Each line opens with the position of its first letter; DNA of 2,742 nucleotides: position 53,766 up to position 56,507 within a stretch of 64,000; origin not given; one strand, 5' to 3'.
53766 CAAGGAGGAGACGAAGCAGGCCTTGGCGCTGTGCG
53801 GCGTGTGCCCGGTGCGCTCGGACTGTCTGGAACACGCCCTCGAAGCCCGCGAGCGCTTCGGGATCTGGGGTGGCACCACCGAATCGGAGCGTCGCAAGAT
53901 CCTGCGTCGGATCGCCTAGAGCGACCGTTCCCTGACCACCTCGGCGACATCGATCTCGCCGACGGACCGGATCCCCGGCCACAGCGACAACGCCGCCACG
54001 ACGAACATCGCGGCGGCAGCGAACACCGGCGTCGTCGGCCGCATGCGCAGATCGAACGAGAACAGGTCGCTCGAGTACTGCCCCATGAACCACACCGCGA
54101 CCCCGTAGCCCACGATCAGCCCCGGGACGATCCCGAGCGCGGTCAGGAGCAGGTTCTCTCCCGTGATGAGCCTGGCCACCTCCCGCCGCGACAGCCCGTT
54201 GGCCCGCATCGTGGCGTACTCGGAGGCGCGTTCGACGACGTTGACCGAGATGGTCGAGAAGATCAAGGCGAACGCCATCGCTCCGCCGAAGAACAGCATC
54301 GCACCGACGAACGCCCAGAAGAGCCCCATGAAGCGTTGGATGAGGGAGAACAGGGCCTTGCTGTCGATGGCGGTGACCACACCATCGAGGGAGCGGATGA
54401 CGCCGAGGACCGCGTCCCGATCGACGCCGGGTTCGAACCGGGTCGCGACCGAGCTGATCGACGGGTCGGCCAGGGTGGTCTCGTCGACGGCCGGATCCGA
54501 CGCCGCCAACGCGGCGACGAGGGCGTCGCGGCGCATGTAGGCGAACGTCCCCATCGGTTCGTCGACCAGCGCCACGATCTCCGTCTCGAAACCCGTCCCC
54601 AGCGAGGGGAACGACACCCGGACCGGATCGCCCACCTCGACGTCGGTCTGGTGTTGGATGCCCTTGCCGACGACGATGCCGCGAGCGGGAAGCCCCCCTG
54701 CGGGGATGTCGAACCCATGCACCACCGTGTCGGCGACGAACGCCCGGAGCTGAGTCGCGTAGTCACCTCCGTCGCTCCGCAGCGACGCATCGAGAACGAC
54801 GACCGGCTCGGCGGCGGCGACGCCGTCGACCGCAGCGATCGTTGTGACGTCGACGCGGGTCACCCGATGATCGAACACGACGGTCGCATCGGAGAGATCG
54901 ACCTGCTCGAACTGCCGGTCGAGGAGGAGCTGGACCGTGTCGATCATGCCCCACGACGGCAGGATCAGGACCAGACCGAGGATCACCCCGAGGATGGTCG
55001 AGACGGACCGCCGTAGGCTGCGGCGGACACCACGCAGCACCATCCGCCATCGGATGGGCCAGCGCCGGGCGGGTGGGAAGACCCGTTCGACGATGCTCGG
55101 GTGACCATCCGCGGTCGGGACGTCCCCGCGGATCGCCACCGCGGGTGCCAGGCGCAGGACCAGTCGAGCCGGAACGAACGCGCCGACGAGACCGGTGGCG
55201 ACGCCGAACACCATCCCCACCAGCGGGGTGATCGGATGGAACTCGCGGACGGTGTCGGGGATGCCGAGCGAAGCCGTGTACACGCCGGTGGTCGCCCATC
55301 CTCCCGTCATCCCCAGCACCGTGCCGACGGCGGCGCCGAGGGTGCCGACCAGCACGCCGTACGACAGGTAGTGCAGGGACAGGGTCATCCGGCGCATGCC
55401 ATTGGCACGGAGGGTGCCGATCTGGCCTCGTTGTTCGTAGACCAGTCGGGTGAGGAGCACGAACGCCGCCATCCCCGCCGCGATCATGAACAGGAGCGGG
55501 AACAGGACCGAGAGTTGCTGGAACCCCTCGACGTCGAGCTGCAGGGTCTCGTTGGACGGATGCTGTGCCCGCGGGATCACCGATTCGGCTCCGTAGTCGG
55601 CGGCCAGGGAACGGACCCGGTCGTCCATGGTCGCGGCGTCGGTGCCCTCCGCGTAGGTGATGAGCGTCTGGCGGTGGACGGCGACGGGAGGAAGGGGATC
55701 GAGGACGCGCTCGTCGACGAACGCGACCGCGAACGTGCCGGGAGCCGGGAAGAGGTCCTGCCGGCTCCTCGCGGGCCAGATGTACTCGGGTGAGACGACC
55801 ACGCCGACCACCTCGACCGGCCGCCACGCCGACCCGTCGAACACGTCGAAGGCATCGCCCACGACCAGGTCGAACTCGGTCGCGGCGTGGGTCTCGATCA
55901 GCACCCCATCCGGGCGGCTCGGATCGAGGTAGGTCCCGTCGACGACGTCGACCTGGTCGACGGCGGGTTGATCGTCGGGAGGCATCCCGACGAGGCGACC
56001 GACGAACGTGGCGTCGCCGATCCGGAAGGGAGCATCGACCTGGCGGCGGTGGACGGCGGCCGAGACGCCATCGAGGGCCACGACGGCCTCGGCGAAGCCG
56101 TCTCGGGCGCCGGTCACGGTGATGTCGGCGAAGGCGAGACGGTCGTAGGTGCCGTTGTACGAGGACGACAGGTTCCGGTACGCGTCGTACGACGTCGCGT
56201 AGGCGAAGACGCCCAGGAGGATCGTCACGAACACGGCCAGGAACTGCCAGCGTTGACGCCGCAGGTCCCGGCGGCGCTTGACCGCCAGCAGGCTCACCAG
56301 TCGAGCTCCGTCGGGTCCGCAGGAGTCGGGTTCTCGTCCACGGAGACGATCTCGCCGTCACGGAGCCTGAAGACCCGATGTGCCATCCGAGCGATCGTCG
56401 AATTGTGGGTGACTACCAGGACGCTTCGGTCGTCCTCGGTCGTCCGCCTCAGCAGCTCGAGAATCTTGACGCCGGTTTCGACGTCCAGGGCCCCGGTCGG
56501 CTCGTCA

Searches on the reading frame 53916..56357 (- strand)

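Call 59: search_protein_families(library=pfam, proteins=[window:53916-56357:-], max_evalue=0.001)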
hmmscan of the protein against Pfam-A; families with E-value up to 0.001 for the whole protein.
window:53916-56357:- (813 aa): 1 family
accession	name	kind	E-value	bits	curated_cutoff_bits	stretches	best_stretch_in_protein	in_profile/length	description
PF02687.27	FtsX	-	7.7e-28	97.4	25.5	2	687-798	3-114/120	FtsX-like permease C-terminal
